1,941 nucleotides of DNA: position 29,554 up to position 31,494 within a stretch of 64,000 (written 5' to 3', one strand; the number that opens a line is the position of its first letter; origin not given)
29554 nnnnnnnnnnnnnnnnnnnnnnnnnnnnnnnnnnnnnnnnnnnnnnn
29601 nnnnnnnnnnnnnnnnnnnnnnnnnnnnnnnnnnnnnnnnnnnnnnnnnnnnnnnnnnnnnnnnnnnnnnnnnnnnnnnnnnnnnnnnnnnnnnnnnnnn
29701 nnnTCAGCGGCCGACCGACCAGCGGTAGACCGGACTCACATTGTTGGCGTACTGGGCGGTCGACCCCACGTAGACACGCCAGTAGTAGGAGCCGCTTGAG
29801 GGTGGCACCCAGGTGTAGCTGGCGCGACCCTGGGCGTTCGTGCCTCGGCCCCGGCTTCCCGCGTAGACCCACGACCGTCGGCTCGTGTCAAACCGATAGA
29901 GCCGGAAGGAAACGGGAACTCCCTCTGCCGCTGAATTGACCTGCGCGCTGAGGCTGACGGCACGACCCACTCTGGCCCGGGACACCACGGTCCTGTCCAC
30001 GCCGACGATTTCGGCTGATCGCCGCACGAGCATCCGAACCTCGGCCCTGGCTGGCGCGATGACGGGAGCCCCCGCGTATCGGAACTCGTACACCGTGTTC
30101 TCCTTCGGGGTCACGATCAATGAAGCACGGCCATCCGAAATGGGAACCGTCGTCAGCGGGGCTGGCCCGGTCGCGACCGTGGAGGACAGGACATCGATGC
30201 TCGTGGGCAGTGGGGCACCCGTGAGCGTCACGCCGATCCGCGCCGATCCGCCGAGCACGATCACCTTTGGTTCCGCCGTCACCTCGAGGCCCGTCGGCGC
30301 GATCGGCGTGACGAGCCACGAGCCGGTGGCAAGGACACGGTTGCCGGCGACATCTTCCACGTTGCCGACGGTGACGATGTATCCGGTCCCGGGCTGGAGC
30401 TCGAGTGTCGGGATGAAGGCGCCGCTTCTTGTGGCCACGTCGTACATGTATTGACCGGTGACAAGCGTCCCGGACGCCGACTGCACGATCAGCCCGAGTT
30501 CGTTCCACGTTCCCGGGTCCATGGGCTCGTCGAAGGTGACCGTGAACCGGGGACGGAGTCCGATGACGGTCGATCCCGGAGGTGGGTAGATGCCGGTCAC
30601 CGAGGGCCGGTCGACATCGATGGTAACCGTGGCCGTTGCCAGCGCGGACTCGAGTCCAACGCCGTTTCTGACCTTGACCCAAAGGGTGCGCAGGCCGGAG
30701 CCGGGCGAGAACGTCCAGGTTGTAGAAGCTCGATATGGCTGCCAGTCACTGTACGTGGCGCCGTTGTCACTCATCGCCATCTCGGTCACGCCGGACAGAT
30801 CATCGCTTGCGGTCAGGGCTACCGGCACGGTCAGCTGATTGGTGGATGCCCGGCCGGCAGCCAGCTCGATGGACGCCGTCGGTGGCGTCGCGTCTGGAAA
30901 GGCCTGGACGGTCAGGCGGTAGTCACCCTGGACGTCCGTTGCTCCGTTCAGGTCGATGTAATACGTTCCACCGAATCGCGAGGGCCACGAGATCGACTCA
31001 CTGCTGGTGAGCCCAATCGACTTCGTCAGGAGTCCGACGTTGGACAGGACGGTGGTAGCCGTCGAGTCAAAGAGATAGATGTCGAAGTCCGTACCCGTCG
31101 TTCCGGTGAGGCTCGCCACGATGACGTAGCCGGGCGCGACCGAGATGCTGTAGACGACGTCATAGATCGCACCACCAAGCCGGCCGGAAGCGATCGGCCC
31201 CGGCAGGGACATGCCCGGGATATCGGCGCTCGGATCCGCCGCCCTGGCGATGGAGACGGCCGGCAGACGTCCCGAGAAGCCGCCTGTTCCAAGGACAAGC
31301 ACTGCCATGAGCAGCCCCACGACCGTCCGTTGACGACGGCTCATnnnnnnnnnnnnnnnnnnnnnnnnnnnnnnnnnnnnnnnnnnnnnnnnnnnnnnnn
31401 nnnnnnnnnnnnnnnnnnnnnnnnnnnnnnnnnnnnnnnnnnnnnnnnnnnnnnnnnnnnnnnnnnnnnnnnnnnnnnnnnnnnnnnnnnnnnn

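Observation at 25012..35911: ECF sigma / anti-sigma pair heading a co-directional block of four secreted proteins that share a C-terminal domain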

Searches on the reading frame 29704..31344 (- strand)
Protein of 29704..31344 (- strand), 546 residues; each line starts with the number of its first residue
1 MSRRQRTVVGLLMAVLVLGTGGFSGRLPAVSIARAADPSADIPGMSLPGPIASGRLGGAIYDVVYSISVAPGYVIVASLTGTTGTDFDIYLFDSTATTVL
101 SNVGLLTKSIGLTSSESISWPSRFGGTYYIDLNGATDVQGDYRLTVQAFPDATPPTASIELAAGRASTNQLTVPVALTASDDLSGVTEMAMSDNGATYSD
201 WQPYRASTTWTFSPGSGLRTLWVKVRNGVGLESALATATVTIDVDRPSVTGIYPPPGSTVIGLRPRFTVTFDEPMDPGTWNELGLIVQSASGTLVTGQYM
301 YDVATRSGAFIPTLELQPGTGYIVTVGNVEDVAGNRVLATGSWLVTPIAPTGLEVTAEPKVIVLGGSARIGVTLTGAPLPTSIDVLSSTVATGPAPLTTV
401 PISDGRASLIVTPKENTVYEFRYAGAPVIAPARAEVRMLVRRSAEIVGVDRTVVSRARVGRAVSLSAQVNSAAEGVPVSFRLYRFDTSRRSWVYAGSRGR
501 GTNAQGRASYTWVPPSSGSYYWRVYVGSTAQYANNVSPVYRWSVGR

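Call 3: search_protein_families(library=pfam, proteins=[window:29704-31344:-], max_evalue=0.1)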
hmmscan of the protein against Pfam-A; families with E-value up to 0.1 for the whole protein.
window:29704-31344:- (546 aa): 3 families
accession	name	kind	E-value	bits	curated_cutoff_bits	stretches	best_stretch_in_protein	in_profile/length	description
PF13205.12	Big_5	-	2.1e-14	54.6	23.6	1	243-339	1-96/105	Bacterial Ig-like domain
PF04151.21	PPC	-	0.0051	18.1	25.9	1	64-132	4-68/70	Bacterial pre-peptidase C-terminal domain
PF19078.6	Big_12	-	0.0064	17.1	27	1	151-220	1-71/102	Bacterial Ig-like domain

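Call 4: search_protein_families(library=ncbifam, proteins=[window:29704-31344:-], max_evalue=0.1)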
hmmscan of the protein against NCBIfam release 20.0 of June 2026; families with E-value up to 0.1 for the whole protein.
window:29704-31344:- (546 aa): 1 family
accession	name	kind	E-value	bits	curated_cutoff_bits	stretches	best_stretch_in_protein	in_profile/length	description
NF047446.1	barrel_OmpL47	domain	0.0074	16.7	40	1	174-209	6-38/68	OmpL47-type beta-barrel domain-containing protein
